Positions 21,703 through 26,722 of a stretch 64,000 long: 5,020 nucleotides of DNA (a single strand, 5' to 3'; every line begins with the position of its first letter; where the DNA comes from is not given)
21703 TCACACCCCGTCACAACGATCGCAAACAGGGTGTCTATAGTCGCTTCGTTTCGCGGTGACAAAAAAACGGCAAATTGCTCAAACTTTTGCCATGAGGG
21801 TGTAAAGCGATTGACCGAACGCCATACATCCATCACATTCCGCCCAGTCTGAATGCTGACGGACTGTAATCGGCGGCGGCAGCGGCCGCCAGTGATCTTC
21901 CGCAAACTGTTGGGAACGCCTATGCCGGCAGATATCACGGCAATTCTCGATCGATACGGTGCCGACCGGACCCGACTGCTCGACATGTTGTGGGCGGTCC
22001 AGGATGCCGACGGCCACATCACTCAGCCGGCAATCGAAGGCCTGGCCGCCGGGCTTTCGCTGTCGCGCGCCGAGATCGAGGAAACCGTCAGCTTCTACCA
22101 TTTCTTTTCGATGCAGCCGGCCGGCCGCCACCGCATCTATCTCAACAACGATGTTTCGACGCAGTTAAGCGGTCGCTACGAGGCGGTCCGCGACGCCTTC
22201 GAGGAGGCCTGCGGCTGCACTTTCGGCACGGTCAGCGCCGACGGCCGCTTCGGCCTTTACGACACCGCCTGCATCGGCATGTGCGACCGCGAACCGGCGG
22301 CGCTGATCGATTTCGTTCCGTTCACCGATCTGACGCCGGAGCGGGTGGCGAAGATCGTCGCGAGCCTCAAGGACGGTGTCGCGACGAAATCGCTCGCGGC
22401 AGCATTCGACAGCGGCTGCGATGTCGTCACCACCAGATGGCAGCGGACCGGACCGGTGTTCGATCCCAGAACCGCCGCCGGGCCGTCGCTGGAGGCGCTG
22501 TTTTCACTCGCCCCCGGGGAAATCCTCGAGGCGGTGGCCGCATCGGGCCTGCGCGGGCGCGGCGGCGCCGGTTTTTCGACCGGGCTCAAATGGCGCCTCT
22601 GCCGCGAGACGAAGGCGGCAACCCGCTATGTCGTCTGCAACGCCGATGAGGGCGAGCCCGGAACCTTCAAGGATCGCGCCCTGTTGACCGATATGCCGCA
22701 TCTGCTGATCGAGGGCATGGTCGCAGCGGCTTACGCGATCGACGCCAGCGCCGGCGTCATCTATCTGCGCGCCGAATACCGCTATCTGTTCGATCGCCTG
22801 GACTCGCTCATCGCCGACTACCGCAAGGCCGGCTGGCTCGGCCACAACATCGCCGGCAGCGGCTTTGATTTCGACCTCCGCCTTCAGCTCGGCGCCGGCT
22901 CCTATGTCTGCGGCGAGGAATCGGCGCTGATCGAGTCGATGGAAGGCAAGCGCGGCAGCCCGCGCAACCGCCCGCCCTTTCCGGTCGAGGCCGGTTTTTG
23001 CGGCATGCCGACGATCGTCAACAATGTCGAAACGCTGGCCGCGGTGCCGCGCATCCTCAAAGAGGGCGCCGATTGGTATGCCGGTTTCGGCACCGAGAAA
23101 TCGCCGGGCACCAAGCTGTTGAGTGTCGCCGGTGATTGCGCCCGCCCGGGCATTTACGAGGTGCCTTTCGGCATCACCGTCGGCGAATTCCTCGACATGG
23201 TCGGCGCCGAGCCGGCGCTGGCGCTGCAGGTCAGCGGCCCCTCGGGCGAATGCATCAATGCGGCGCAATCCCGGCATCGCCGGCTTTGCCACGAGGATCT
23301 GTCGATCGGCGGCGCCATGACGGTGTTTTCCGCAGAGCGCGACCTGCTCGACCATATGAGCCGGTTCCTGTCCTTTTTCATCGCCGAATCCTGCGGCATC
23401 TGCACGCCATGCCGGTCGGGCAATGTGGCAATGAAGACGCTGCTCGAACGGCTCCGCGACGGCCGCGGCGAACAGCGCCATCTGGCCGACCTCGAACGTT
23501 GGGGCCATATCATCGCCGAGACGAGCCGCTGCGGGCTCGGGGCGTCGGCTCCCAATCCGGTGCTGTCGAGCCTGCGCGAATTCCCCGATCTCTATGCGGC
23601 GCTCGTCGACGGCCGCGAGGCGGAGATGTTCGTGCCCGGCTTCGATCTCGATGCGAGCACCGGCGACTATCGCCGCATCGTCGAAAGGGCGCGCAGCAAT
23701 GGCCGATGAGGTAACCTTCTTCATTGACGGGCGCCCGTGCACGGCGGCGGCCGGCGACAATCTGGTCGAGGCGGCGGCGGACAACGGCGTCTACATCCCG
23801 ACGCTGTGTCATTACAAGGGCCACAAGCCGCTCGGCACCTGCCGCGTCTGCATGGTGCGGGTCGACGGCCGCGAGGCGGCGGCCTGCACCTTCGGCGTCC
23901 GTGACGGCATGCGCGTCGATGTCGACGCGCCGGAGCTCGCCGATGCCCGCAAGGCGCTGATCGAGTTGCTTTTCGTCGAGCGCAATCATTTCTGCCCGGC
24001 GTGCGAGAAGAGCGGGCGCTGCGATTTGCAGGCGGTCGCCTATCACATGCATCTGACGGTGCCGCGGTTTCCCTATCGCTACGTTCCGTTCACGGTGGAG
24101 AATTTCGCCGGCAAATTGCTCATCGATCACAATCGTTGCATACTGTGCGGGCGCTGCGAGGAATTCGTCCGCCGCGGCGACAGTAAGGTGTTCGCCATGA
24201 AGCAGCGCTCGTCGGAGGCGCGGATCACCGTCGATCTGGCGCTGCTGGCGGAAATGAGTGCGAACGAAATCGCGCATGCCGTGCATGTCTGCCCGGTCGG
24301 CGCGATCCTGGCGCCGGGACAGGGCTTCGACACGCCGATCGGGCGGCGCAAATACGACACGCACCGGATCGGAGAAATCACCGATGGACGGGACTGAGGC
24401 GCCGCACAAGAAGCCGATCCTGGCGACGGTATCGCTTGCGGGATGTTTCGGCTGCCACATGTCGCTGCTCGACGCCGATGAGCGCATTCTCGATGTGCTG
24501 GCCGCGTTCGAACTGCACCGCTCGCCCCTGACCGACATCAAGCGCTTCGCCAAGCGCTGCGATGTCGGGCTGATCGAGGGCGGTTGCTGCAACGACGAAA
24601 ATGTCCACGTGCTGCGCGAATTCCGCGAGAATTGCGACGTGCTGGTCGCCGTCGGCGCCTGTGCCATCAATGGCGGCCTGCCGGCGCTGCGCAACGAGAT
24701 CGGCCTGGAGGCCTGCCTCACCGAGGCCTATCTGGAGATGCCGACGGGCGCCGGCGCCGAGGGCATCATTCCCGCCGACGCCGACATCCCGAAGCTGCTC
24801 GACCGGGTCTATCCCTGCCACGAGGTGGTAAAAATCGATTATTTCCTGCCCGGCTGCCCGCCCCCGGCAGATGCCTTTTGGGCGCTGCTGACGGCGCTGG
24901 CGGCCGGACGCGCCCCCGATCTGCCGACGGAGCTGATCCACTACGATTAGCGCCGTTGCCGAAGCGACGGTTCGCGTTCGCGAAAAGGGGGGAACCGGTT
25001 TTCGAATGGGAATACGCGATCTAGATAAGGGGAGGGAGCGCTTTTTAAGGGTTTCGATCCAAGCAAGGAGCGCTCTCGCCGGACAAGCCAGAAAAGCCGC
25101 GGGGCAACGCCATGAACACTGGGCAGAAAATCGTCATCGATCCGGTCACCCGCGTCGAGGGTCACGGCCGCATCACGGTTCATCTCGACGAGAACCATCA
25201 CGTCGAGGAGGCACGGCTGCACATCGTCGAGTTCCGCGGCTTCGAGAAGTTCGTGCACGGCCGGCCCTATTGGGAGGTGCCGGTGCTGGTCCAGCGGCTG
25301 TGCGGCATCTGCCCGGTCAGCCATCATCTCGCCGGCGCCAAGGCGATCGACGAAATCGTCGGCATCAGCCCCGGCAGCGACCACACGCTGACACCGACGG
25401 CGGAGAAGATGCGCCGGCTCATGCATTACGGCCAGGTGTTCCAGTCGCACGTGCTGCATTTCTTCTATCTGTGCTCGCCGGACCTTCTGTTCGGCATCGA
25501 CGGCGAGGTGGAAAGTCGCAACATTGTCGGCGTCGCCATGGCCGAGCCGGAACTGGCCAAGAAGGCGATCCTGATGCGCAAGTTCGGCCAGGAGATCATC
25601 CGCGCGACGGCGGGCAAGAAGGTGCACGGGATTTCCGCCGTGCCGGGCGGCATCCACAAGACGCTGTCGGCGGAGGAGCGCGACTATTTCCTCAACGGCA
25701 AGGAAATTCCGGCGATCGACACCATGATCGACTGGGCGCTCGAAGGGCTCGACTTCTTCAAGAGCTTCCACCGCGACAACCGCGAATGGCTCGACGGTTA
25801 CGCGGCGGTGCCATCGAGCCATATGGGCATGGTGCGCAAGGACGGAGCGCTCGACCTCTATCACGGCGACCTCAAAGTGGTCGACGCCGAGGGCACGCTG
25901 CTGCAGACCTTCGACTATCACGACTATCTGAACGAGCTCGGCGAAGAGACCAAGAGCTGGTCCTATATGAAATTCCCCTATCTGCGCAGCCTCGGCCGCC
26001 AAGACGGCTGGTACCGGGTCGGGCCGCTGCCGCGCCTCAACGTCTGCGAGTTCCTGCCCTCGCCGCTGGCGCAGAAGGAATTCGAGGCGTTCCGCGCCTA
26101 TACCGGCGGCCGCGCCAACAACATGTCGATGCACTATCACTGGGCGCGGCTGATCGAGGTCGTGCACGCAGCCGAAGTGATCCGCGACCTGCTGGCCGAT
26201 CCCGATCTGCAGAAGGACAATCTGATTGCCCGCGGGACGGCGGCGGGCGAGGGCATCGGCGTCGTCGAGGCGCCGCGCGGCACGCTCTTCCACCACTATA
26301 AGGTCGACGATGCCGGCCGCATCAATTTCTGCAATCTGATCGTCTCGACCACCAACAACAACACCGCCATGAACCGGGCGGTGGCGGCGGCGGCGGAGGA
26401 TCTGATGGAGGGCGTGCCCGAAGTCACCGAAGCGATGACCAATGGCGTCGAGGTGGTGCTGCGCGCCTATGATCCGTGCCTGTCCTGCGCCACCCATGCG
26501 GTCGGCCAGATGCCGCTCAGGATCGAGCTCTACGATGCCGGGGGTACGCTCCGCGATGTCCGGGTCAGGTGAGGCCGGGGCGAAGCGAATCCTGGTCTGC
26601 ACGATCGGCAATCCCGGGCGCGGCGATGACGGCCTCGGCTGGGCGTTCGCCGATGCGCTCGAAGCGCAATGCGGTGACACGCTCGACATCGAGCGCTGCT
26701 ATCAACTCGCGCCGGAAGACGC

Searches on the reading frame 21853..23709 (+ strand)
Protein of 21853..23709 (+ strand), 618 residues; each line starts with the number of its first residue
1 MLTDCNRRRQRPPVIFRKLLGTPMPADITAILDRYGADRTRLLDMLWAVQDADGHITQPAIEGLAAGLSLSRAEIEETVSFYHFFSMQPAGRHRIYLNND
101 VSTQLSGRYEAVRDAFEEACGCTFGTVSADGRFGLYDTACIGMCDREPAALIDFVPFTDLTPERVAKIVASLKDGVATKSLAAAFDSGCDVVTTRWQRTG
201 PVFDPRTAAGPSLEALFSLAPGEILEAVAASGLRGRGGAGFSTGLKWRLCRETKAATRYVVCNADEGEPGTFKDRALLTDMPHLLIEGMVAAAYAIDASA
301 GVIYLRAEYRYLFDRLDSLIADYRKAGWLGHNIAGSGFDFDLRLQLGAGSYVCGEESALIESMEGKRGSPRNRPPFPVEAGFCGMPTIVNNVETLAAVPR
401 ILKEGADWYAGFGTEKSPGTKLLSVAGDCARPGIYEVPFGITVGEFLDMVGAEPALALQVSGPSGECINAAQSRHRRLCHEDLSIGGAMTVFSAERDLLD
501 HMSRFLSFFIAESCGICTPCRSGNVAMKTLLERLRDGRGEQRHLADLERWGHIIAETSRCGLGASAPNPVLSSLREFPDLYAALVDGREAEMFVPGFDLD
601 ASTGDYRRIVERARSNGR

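Call 29: search_protein_families(library=pfam, proteins=[window:21853-23709:+], max_evalue=0.001)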
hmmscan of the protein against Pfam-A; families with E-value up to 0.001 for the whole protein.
window:21853-23709:+ (618 aa): 3 families
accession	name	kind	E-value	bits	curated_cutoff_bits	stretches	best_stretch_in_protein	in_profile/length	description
PF01512.22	Complex1_51K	-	3.2e-44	150.9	31.2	1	228-400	1-150/150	Nuo51 FMN-binding domain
PF01257.25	2Fe-2S_thioredx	-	4.3e-33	114.6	24.8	1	29-173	2-145/145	Thioredoxin-like [2Fe-2S] ferredoxin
PF10589.14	NADH_4Fe-4S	-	8.6e-26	90.1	23.5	1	501-582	2-83/85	NADH-ubiquinone oxidoreductase-F iron-sulfur binding region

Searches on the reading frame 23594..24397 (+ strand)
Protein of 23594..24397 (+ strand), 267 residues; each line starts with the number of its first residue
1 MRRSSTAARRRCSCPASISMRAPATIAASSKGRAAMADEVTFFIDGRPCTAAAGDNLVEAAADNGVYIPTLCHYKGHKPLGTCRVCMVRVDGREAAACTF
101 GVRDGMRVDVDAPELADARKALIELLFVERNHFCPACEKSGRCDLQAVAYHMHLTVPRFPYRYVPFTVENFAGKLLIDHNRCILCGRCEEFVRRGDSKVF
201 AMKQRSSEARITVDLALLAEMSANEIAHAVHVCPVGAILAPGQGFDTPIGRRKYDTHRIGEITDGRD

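Call 29: search_protein_families(library=pfam, proteins=[window:23594-24397:+], max_evalue=0.001)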
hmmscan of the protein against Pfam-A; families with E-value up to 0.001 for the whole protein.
window:23594-24397:+ (267 aa): 6 families
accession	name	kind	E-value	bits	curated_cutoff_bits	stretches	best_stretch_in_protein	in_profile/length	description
PF13510.11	Fer2_4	-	2.6e-20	72.7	22.8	1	38-109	2-78/82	2Fe-2S iron-sulfur cluster binding domain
PF10588.14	NADH-G_4Fe-4S_3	-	9.7e-12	44.7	27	1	119-155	1-37/40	NADH-ubiquinone oxidoreductase-G iron-sulfur binding region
PF22117.2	Fer4_Nqo3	-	1e-06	29.3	27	1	178-238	7-66/67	NADH-quinone oxidoreductase subunit 3, ferredoxin-like domain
PF00111.32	Fer2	-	4.8e-06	26.9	21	1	43-94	2-51/77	2Fe-2S iron-sulfur cluster binding domain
PF13459.11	Fer4_15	-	9.6e-06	26.7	22.4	1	177-238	3-64/66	4Fe-4S single cluster domain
PF13370.11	Fer4_13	-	0.00057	21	24.5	0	177-238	1-56/58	4Fe-4S single cluster domain of Ferredoxin I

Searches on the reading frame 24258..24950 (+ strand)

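Call 29: search_protein_families(library=pfam, proteins=[window:24258-24950:+], max_evalue=0.001)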
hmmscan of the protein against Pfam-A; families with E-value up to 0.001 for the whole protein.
window:24258-24950:+ (230 aa): 1 family
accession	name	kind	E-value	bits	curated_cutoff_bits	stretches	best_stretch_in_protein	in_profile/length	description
PF01058.29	Oxidored_q6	-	3.3e-28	98.4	27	1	63-214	1-128/128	NADH ubiquinone oxidoreductase, 20 Kd subunit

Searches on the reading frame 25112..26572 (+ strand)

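Call 26: search_protein_families(library=pfam, proteins=[window:25112-26572:+], max_evalue=0.001)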
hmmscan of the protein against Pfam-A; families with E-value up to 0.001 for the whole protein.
window:25112-26572:+ (486 aa): 1 family
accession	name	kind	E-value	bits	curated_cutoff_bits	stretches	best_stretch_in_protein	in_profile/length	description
PF00374.24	NiFeSe_Hases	-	2.9e-29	102.8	25.8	2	42-124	1-77/508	Nickel-dependent hydrogenase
